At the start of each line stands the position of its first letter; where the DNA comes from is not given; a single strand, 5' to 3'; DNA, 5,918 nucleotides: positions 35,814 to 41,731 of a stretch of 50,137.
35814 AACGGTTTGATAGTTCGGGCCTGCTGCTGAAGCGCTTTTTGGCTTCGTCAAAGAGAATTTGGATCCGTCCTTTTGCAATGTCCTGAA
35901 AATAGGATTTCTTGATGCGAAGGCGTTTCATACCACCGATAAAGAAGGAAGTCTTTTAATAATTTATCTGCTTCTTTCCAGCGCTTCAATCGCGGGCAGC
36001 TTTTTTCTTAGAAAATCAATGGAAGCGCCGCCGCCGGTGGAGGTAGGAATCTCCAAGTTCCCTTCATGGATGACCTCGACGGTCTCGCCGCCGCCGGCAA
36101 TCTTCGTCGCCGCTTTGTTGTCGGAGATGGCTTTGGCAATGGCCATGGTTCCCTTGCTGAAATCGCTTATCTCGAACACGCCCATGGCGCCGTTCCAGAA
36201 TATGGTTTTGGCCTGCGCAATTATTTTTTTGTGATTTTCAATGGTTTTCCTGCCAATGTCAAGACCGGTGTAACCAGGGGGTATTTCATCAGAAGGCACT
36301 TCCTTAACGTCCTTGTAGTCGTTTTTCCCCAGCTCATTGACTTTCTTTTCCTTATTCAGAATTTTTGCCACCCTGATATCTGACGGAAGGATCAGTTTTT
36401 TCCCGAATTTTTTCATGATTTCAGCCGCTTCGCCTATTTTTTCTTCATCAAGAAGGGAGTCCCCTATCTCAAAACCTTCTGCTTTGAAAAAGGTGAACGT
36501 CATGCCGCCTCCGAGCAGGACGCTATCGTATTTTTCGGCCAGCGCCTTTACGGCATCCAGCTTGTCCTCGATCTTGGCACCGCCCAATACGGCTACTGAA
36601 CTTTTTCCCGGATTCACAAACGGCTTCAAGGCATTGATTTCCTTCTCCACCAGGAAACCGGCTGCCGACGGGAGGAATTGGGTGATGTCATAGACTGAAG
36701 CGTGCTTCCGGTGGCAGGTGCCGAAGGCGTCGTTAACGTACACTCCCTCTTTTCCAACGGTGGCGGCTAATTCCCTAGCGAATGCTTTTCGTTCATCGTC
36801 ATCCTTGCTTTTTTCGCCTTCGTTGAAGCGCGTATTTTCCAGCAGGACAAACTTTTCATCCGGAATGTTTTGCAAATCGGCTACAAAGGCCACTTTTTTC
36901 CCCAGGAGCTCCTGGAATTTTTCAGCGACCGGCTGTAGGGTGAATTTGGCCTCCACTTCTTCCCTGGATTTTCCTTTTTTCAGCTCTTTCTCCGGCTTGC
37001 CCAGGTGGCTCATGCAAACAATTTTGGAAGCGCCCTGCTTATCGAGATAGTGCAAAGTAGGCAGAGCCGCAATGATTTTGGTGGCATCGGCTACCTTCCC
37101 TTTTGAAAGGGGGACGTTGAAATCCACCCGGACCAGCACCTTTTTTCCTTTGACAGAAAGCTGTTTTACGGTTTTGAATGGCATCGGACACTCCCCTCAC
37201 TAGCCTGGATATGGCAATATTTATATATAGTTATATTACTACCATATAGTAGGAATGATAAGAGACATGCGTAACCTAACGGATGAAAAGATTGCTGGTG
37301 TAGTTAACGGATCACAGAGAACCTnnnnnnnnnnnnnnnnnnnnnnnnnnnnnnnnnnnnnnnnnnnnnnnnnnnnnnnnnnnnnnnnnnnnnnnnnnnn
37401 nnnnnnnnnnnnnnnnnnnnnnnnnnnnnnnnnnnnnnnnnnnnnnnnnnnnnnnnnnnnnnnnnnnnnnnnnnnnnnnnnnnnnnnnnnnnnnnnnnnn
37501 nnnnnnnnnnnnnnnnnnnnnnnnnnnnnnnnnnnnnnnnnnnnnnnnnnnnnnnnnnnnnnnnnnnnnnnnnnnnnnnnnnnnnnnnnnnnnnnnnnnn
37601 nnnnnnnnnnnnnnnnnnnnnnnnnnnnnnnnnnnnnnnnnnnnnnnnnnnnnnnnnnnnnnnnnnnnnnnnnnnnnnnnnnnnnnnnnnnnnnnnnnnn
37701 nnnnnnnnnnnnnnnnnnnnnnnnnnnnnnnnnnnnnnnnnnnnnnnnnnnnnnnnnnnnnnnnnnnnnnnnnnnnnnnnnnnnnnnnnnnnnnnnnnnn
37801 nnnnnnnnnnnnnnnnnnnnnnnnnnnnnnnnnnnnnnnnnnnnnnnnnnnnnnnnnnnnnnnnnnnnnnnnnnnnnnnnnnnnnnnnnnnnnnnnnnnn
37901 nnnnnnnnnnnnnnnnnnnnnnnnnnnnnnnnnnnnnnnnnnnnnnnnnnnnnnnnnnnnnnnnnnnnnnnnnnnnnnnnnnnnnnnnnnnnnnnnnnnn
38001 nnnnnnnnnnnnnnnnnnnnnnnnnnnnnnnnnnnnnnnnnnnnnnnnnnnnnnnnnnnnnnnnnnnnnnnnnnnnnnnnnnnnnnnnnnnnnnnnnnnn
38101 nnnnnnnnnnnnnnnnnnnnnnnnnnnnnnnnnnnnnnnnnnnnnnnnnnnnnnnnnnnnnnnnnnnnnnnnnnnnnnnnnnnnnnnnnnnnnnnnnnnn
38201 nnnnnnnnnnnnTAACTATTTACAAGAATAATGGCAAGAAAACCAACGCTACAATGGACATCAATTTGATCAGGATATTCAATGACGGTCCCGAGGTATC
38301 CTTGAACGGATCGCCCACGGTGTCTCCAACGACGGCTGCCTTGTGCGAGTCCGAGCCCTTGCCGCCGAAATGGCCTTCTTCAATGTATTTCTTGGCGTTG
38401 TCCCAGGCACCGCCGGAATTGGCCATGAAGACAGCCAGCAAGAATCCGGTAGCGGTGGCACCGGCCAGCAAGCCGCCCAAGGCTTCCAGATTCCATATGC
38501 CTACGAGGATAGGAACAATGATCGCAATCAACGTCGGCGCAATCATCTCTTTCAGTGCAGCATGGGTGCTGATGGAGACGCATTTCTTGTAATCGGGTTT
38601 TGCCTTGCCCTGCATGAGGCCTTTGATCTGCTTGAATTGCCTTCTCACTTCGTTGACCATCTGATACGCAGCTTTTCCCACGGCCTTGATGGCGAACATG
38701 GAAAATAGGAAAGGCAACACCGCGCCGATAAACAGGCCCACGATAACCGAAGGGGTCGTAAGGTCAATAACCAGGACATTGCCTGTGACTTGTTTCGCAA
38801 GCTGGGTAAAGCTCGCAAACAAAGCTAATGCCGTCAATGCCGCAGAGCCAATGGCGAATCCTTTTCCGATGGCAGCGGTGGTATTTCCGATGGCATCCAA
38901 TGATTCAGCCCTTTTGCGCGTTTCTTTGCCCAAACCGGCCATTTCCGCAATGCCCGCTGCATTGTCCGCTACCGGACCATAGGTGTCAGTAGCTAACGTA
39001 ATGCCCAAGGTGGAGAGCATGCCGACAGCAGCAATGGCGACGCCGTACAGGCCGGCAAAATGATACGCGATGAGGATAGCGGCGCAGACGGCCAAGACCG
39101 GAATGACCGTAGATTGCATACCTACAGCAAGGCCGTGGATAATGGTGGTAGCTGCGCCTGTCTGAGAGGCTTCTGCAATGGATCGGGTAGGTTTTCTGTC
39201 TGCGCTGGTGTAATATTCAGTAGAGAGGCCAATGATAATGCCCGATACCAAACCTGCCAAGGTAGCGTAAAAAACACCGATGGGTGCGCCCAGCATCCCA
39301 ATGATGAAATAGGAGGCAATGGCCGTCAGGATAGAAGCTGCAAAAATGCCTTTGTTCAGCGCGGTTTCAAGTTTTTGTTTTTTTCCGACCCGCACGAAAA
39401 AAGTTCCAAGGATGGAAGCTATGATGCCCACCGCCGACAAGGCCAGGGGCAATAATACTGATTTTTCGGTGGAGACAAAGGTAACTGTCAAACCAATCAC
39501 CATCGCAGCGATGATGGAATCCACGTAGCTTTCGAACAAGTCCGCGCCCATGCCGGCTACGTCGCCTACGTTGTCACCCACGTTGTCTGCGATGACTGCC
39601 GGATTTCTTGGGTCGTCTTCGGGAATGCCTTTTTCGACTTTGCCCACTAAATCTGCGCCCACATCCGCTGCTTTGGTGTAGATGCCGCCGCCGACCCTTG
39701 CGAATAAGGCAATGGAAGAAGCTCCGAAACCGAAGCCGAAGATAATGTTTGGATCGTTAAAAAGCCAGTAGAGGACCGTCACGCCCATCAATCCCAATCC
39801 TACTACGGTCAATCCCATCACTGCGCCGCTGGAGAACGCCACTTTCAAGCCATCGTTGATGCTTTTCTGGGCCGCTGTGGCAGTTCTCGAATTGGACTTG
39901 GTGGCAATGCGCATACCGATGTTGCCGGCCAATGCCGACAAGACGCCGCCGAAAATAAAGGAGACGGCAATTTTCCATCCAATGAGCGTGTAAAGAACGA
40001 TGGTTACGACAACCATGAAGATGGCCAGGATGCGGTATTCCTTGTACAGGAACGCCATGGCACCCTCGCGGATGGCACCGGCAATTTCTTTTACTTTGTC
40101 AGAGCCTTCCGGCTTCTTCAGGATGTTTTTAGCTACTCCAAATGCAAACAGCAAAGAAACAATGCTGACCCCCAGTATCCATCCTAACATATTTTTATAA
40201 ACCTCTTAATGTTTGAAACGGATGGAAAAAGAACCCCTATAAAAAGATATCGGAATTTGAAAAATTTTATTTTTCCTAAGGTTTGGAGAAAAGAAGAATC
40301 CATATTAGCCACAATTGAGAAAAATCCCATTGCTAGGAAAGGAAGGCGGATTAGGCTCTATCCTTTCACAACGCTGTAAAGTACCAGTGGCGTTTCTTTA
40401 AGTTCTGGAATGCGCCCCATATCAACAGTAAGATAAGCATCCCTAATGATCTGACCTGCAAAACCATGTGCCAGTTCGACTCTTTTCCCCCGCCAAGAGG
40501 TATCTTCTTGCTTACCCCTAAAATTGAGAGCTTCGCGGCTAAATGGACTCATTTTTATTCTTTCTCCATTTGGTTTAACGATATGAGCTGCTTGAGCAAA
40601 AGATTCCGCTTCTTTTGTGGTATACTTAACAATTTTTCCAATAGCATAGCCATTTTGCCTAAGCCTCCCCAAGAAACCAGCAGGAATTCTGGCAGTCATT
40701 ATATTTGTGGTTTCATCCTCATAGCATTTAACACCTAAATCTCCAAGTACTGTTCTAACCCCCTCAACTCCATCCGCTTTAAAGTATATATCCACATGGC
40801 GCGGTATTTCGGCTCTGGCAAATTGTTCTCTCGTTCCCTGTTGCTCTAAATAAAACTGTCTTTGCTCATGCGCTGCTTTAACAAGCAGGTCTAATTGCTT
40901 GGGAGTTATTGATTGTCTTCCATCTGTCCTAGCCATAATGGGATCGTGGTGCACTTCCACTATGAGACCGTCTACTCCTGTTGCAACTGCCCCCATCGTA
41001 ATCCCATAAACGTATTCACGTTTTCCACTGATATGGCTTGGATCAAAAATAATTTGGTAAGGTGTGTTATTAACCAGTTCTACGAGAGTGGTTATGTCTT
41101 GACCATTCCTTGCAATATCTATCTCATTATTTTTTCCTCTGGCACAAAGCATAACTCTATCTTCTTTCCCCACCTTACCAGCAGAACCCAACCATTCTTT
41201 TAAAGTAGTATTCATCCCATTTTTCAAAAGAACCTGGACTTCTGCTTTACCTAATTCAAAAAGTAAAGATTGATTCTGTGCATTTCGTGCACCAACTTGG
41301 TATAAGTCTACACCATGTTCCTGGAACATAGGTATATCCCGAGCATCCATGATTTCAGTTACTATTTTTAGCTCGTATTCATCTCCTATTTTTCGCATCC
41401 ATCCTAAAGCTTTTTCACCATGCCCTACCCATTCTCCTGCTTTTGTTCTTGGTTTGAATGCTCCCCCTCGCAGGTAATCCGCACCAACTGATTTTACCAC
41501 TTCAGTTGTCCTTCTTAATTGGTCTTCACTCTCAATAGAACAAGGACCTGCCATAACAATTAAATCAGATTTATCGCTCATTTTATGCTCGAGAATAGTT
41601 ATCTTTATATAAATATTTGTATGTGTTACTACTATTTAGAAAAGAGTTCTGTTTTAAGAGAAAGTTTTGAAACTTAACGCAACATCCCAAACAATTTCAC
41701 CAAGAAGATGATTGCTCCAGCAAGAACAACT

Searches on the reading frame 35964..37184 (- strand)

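Call 44: search_protein_families(library=pfam, proteins=[window:35964-37184:-], max_evalue=0.00001)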
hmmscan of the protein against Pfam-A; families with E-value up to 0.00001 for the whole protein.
window:35964-37184:- (406 aa): 1 family
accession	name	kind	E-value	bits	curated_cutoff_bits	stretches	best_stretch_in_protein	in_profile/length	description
PF00162.24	PGK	-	4.4e-116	388.4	27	1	6-394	1-378/379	Phosphoglycerate kinase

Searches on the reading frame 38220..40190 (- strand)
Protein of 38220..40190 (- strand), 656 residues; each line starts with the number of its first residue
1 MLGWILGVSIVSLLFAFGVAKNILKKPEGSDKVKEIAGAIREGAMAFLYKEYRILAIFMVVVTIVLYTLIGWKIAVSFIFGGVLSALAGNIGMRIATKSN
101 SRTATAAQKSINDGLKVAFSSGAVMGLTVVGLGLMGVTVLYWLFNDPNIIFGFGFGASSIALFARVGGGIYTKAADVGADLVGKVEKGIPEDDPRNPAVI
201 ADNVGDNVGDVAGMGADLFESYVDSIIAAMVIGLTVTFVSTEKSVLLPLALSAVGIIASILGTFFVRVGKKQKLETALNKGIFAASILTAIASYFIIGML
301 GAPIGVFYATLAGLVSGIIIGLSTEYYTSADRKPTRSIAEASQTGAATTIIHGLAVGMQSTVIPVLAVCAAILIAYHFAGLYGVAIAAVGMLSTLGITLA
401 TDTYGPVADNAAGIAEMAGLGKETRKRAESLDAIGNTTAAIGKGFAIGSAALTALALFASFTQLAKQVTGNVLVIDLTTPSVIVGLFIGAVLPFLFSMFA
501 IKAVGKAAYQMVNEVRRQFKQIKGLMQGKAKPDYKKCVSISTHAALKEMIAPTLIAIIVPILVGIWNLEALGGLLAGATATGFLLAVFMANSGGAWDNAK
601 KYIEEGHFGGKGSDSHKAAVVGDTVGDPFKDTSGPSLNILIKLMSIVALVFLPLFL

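Call 44: search_protein_families(library=pfam, proteins=[window:38220-40190:-], max_evalue=0.00001)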
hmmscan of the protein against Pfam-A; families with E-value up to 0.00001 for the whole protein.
window:38220-40190:- (656 aa): 1 family
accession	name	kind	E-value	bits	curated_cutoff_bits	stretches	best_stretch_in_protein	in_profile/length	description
PF03030.21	H_PPase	-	2.6e-278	925.5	29.7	1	10-651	1-645/645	Inorganic H+ pyrophosphatase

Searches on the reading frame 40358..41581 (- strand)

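Call 44: search_protein_families(library=pfam, proteins=[window:40358-41581:-], max_evalue=0.00001)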
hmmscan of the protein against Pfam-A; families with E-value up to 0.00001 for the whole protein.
window:40358-41581:- (407 aa): 1 family
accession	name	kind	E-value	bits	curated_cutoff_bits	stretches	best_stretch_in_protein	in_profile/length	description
PF00793.26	DAHP_synth_1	-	4.7e-49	167.1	25.5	1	6-240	17-264/270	DAHP synthetase I family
